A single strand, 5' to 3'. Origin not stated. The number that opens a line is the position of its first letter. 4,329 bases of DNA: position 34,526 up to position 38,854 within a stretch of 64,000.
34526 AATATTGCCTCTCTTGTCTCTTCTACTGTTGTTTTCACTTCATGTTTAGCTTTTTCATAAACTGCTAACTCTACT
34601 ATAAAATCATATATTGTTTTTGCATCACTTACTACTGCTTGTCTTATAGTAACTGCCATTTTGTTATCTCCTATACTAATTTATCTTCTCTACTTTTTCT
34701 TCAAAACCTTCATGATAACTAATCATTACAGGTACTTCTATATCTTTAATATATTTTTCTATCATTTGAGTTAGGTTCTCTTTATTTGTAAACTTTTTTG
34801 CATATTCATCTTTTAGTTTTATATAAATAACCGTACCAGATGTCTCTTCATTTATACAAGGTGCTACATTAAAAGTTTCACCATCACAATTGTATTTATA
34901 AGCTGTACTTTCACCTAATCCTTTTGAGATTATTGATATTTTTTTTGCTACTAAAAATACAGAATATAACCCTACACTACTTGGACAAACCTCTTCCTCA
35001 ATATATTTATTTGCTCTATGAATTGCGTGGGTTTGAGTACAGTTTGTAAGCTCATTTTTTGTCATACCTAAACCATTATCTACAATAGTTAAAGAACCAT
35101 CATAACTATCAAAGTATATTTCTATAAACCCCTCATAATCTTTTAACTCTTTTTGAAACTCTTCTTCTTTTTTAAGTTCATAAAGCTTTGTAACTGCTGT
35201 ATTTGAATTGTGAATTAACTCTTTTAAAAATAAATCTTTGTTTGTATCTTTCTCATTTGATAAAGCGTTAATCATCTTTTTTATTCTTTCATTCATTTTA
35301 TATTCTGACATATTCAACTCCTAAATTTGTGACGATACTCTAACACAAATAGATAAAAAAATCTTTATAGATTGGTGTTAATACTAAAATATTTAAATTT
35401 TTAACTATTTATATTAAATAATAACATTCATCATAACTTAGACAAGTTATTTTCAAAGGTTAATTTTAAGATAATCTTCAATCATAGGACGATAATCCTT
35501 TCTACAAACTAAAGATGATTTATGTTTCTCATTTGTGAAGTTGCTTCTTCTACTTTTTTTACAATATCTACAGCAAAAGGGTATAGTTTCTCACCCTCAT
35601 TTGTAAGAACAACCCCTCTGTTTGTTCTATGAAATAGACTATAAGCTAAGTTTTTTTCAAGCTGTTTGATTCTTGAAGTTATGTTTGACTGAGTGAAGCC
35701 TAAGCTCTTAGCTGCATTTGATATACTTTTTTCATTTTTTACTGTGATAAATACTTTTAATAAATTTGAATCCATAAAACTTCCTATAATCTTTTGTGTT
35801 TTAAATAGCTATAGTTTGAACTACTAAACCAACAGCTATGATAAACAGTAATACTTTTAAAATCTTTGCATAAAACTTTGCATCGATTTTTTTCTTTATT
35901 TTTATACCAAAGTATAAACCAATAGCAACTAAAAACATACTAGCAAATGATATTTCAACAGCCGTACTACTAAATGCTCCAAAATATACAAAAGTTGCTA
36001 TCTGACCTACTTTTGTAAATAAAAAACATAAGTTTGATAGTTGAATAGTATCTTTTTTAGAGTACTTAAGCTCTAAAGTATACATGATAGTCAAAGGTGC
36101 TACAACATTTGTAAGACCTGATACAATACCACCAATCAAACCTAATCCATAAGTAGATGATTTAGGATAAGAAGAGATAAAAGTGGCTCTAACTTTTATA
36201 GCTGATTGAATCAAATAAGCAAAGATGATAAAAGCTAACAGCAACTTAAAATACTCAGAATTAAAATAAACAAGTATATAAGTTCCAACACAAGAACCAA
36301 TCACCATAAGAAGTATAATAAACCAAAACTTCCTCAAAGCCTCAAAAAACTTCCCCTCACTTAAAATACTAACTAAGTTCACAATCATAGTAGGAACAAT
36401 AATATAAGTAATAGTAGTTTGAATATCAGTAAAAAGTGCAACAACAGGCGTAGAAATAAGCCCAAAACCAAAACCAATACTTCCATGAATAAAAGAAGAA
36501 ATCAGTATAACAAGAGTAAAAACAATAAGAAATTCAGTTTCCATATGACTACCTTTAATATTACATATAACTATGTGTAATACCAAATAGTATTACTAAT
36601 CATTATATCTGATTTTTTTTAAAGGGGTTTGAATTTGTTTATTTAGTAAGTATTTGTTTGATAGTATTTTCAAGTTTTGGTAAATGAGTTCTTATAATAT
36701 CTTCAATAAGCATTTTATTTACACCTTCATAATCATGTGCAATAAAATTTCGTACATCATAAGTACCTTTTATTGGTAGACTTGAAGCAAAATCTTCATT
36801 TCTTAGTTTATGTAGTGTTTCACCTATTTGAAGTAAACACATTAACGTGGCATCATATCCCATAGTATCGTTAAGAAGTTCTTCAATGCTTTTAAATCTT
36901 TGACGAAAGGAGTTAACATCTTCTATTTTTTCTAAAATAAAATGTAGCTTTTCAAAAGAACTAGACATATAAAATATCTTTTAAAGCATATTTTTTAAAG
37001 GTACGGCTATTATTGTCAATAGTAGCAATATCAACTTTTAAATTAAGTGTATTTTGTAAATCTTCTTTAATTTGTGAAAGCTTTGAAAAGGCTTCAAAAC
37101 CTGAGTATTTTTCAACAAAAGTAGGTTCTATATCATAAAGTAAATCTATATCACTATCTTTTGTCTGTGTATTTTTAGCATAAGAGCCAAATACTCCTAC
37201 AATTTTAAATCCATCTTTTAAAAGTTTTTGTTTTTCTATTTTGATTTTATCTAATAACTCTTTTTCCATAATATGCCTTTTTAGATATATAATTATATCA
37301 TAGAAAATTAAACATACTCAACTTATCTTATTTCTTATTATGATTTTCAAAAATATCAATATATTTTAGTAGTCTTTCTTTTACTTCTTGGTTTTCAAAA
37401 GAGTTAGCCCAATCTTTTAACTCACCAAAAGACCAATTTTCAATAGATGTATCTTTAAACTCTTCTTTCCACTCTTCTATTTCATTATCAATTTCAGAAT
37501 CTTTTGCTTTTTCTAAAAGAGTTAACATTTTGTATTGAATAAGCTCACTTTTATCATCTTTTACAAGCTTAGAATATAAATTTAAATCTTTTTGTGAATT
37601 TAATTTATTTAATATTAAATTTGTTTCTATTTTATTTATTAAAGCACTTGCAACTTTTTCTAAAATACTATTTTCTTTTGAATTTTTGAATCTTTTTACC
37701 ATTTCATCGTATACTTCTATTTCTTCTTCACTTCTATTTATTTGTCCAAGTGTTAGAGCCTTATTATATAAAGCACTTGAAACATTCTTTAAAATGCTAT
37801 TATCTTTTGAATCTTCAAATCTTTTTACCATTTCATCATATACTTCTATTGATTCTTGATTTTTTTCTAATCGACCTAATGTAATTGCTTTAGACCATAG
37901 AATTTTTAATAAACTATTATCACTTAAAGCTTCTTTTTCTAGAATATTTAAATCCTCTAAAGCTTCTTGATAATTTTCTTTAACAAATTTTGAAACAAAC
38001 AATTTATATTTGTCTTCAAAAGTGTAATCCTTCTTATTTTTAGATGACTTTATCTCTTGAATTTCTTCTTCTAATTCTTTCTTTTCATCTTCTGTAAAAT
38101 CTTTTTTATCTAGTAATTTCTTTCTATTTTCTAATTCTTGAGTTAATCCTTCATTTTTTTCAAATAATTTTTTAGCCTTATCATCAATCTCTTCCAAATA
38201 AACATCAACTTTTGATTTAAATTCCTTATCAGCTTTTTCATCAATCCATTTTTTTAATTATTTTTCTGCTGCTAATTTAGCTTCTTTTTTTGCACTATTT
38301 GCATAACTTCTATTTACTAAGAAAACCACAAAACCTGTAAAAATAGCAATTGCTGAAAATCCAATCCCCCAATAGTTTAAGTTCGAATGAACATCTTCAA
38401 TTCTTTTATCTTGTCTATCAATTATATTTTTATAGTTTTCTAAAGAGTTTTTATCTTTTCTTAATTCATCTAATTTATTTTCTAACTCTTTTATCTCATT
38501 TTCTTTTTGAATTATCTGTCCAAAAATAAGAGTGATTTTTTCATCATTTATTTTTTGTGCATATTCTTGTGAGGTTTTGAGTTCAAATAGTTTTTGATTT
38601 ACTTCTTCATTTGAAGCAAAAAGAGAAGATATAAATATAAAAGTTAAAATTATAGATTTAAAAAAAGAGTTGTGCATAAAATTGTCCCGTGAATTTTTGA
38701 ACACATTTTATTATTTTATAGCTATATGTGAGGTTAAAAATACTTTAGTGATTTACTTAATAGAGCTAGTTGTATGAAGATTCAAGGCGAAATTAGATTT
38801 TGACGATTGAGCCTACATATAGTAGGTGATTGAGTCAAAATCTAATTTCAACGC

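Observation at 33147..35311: Mini-Hsp90 N-domain, acetyltransferase and TPR-repeat gene cluster near htpG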

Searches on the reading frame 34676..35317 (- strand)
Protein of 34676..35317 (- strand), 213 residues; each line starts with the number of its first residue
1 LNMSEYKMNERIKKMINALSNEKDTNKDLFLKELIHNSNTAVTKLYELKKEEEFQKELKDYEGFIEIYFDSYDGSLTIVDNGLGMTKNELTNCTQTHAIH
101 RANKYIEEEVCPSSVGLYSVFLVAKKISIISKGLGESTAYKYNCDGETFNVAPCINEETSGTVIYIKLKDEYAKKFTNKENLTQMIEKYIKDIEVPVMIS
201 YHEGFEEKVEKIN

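Call 3: search_protein_families(library=pfam, proteins=[window:34676-35317:-], max_evalue=0.1)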
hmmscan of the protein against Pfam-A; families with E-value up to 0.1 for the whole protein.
window:34676-35317:- (213 aa): 1 family
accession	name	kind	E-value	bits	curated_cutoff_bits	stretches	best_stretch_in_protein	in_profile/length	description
PF13589.12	HATPase_c_3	-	2.3e-09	37.8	25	1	31-145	7-106/137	Histidine kinase-, DNA gyrase B-, and HSP90-like ATPase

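Call 7: find_homologous_proteins(query=window:34676-35317:-)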
Query window:34676-35317:- (213 aa): 14 proteins with E <= 0.001 among 279 candidates.
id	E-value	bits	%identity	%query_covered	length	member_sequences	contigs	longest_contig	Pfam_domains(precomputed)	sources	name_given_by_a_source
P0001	8.3e-76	272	98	61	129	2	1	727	-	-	-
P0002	6.6e-59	217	51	98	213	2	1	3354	PF13589.13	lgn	-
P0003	1.2e-41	161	45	99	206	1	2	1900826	PF13589.13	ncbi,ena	-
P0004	4.1e-41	159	45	99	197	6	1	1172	PF13589.13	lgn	-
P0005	4.8e-41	159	44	99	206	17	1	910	PF13589.13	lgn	-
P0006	1.8e-40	157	44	86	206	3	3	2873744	PF13589.13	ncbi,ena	-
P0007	1.7e-39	154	47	72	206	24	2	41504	PF13589.13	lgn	-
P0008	2.6e-38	150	42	99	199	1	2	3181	PF13589.13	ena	-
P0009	3.6e-31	127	35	94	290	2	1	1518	PF02518.32,PF00183.24,PF13589.13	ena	-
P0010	4.5e-31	126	36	93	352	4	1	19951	PF02518.32,PF00183.24,PF13589.13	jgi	-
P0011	1.6e-30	124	35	94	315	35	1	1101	PF02518.32,PF00183.24,PF13589.13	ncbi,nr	ncbi:MAG TPA: molecular chaperone HtpG, partial [Aliarcobacter cryaerophilus]|nr:molecular chaperone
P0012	1.6e-28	118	37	84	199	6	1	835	PF02518.32,PF13589.13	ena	-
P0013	3.1e-26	110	35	94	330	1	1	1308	PF02518.32,PF00183.24,PF13589.13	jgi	jgi:molecular chaperone HtpG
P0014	3.3e-23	101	35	83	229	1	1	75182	PF02518.32,PF13589.13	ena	-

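Call 11: find_encoding_contigs(protein=P0003, flank=8000, max_places=3)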
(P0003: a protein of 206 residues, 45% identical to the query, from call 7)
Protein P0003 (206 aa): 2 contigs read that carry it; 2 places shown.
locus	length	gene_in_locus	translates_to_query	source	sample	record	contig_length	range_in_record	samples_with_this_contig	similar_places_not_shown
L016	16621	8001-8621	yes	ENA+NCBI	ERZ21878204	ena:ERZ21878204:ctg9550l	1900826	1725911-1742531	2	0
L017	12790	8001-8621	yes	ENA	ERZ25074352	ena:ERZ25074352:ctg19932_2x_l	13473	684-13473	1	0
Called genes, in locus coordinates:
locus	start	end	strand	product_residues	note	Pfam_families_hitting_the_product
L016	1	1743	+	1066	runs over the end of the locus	PF21077:GDH_ACT3 (weak), PF21078:GDH_HM3, PF05088:Bac_GDH_CD, PF21074:GDH_C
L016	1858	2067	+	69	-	-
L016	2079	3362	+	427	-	PF00881:Nitroreductase (weak)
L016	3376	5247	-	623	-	PF25448:DUF7897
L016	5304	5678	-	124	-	PF13564:DoxX_2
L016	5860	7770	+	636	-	PF02518:HATPase_c (weak), PF13589:HATPase_c_3, PF00183:HSP90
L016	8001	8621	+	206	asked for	PF13589:HATPase_c_3 (weak)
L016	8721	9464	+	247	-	PF01925:TauE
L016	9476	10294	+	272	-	PF00126:HTH_1, PF03466:LysR_substrate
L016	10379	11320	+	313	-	-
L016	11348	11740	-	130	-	-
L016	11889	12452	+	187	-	-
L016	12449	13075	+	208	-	-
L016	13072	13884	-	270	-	PF13852:DUF4197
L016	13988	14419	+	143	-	-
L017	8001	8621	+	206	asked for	PF13589:HATPase_c_3 (weak)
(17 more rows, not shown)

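Call 12: find_encoding_contigs(protein=P0006, flank=8000, max_places=3)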
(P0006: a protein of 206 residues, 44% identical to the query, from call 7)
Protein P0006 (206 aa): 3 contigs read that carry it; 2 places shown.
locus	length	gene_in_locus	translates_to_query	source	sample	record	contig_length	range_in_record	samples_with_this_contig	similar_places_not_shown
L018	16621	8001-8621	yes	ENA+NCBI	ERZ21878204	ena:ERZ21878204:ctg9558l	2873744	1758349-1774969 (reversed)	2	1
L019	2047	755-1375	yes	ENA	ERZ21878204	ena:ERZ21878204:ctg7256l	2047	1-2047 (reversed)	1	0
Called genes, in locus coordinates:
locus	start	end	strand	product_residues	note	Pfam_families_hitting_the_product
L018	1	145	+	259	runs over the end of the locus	PF09603:Fib_succ_major (weak)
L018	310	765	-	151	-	-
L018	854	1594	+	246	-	-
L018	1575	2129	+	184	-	-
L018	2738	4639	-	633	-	PF25448:DUF7897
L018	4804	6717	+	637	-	PF02518:HATPase_c (weak), PF13589:HATPase_c_3, PF00183:HSP90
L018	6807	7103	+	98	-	PF18765:Polbeta, PF22600:MTPAP-like_central (weak), PF01909:NTP_transf_2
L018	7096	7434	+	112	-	PF01934:HepT-like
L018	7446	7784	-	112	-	PF19669:DUF6172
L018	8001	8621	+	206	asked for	PF13589:HATPase_c_3 (weak)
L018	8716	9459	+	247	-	PF01925:TauE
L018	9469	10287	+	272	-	PF00126:HTH_1, PF03466:LysR_substrate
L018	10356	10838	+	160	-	PF00583:Acetyltransf_1, PF13673:Acetyltransf_10 (weak), PF13508:Acetyltransf_7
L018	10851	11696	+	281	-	-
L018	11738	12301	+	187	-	-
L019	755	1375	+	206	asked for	PF13589:HATPase_c_3 (weak)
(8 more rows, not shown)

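Call 13: search_protein_families(library=ncbifam, proteins=[window:34676-35317:-], max_evalue=0.01)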
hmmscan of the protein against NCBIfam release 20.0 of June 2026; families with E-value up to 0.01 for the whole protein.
window:34676-35317:- (213 aa): 3 families
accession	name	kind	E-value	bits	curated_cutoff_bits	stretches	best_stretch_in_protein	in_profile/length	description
NF003555.1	PRK05218.1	equivalog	5.2e-33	114.4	371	1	10-213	7-214/614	molecular chaperone HtpG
NF010683.0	PRK14083.1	equivalog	2.8e-15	55.8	455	1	10-203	10-201/604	HSP90 family protein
NF000951.0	PRK00095.2-1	equivalog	0.0034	16.1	391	1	66-167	45-149/559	DNA mismatch repair endonuclease MutL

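Call 16: search_solved_structures(query=window:34676-35317:-, show_alignments=3, max_evalue=0.00001)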
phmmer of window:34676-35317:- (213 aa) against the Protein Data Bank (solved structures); distinct sequences matched with E-value up to 0.00001: 151 (the best 60 are shown).
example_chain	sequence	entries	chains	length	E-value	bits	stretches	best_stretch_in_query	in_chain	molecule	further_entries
7u4c_A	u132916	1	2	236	1.3e-18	70.8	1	18-205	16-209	Chaperone protein HtpG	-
3k60_A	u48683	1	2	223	4.8e-18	68.9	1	4-204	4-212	Heat shock protein 86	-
4gqt_A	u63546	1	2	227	4e-16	62.7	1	6-210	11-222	Heat shock protein 90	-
8jr7_A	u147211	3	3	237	5.5e-16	62.2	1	9-202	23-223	Heat shock protein HSP 90-alpha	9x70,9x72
5j6m_A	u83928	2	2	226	2.2e-15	60.2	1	9-202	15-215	Heat shock protein HSP 90-alpha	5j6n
5j80_A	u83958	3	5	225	2.2e-15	60.2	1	9-202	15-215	Heat shock protein HSP 90-alpha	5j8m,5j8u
5j6l_A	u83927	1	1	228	2.2e-15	60.2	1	9-202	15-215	Heat shock protein HSP 90-alpha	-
2xcm_A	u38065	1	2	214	2.3e-15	60.2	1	9-198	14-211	CYTOSOLIC HEAT SHOCK PROTEIN 90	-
6gp4_A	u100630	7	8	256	2.6e-15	60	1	9-202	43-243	Heat shock protein HSP 90-alpha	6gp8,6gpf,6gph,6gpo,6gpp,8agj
3bm9_A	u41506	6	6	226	3e-15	59.8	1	9-202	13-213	Heat shock protein HSP 90-alpha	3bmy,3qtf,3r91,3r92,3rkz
1byq_A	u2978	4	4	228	3e-15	59.8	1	9-202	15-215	PROTEIN (HEAT SHOCK PROTEIN 90) | HEAT SHOCK PROTEIN 90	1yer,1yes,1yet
5j82_A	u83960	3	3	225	3e-15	59.8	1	9-202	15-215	Heat shock protein HSP 90-alpha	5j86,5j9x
3inw_A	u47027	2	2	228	3.1e-15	59.8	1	9-202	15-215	Heat shock protein HSP 90-alpha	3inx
21fd_A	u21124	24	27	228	3.1e-15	59.8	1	9-202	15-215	Heat shock protein HSP 90-alpha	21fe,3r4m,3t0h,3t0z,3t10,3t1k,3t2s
3b24_A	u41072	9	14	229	3.1e-15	59.8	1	9-202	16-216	Heat shock protein HSP 90-alpha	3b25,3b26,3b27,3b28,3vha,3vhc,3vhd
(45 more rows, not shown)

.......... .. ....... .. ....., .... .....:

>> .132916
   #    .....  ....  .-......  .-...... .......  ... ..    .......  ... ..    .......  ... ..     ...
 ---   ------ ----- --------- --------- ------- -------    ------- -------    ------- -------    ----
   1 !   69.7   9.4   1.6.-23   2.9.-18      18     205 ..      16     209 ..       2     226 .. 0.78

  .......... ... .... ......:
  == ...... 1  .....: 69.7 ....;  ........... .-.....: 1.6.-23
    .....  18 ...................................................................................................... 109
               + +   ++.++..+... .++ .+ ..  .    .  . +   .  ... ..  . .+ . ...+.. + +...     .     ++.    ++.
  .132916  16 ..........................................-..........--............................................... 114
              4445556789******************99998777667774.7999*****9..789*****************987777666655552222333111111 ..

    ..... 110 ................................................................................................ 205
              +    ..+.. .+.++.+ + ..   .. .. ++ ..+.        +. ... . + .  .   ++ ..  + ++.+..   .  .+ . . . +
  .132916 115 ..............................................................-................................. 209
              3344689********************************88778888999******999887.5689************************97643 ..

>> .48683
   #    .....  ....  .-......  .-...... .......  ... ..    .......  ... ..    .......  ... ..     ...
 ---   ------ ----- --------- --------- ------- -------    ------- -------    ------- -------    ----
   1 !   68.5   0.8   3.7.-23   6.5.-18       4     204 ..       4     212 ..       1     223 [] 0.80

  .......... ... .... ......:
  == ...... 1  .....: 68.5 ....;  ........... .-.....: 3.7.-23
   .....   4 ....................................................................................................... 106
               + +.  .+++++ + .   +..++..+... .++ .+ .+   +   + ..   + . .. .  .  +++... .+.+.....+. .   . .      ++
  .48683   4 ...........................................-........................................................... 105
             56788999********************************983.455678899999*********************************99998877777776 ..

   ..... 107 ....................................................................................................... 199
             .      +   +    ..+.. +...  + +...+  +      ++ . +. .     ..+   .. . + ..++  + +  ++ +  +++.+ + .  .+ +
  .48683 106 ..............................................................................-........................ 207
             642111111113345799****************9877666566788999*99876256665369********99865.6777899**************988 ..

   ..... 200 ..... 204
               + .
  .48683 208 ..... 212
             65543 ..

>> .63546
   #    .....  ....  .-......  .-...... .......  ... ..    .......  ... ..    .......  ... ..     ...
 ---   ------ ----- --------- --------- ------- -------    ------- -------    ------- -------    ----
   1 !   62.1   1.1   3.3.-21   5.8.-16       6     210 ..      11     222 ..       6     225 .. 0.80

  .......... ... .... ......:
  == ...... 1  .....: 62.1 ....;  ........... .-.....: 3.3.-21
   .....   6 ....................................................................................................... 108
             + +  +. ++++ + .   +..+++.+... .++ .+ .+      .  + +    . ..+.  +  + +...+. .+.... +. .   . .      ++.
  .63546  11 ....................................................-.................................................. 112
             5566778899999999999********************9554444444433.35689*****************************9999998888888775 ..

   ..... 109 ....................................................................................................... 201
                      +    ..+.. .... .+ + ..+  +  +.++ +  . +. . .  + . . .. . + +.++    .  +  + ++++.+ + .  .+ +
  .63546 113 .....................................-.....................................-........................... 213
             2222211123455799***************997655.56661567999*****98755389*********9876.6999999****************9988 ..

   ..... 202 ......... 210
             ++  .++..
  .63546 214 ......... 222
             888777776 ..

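Call 22: search_protein_families(library=padloc, proteins=[window:34676-35317:-], max_evalue=0.01)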
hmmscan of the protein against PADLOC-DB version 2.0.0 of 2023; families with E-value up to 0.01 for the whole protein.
window:34676-35317:- (213 aa): 1 family
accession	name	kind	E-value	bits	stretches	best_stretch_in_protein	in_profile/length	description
PDLC03966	TmtA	-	0.00011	18.1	1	8-193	24-210/1655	-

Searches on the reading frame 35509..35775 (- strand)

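Call 3: search_protein_families(library=pfam, proteins=[window:35509-35775:-], max_evalue=0.1)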
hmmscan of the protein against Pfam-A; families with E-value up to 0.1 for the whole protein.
window:35509-35775:- (88 aa): 4 families
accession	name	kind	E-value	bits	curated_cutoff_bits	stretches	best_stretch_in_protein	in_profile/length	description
PF00126.33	HTH_1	-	2e-19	69.8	26.6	1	4-62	2-60/60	Bacterial regulatory helix-turn-helix protein, lysR family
PF22083.2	I-HmuI_NUMOD-like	-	0.021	14.8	27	1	16-34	13-31/46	DNA endonuclease I-HmuI-like, NUMOD-like domain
PF18024.7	HTH_50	-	0.025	14.7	27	1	12-38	20-46/50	Helix-turn-helix domain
PF05491.19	RuvB_C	-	0.032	14.6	24.7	1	1-63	7-69/72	RuvB C-terminal winged helix domain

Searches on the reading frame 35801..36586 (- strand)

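Call 3: search_protein_families(library=pfam, proteins=[window:35801-36586:-], max_evalue=0.1)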
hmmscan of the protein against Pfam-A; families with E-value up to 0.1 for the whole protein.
window:35801-36586:- (261 aa): 1 family
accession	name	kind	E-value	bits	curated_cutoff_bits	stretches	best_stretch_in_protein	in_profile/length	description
PF01925.25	TauE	-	3.6e-26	92.7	32.6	1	25-253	3-236/237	Sulfite exporter TauE/SafE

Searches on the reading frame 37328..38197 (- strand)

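Call 3: search_protein_families(library=pfam, proteins=[window:37328-38197:-], max_evalue=0.1)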
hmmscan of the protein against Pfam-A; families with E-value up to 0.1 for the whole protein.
window:37328-38197:- (289 aa): 2 families
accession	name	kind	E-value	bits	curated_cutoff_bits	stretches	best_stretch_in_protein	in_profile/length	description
PF13174.12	TPR_6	-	0.016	16.3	26.3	0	142-173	2-33/33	Tetratricopeptide repeat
PF13432.12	TPR_16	-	0.06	14.3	32.7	0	104-170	4-61/65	Tetratricopeptide repeat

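Call 13: search_protein_families(library=ncbifam, proteins=[window:37328-38197:-], max_evalue=0.01)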
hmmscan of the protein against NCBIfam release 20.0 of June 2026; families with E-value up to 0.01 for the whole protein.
window:37328-38197:- (289 aa): 1 family
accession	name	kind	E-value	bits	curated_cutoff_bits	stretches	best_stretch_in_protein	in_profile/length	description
TIGR02795.1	tol_pal_ybgF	equivalog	0.0017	18.9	90.1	0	110-176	52-112/119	tol-pal system protein YbgF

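Call 22: search_protein_families(library=padloc, proteins=[window:37328-38197:-], max_evalue=0.01)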
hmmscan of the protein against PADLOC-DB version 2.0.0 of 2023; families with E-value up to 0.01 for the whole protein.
window:37328-38197:- (289 aa): 0 families

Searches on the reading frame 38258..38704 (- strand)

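Call 3: search_protein_families(library=pfam, proteins=[window:38258-38704:-], max_evalue=0.1)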
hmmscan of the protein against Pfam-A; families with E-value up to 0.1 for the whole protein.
window:38258-38704:- (148 aa): 10 families
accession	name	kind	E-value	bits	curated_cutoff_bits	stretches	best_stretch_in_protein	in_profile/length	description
PF10779.14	XhlA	-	0.0039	17.8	34.7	1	68-128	3-66/67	Haemolysin XhlA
PF04977.20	DivIC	-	0.0077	16.5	28.9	1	63-103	18-58/80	Septum formation initiator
PF13851.11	GAS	-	0.0094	15.8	32.3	1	64-106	63-105/200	Growth-arrest specific micro-tubule binding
PF01496.24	V_ATPase_I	-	0.019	13.4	30.7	1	35-104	49-118/815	V-type ATPase 116kDa subunit family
PF02949.25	7tm_6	-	0.031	13.8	25.8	1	66-132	27-92/313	7tm Odorant receptor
PF25541.1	TBCA_PH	-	0.034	14.3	27.8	1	51-91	1-41/139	PH domain-containing proteins, TBCA domain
PF01105.29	EMP24_GP25L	-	0.044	14.3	25.9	1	54-128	103-174/182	emp24/gp25L/p24 family/GOLD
PF23210.1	HEAT_Maestro_2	-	0.049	12.3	27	1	30-108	409-488/650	MROH2B-like, HEAT repeats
PF11932.13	DUF3450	-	0.087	12.6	32.6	0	29-107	14-96/241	Protein of unknown function (DUF3450)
PF25443.1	ANG-1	-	0.09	13.4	28.5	0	25-90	23-88/105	ANG-1-like domain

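Call 22: search_protein_families(library=padloc, proteins=[window:38258-38704:-], max_evalue=0.01)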
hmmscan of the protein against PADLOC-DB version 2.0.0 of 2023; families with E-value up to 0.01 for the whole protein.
window:38258-38704:- (148 aa): 3 families
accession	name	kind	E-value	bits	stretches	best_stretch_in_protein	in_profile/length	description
PDLC03859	LmuB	-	0.0004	17.7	1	34-108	402-474/611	-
PDLC00612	ZorB1|ZorB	-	0.00081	17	1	17-107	27-108/293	MotB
PDLC00006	DruC1|DruC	-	0.0055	13.2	1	25-110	240-324/626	Unknown function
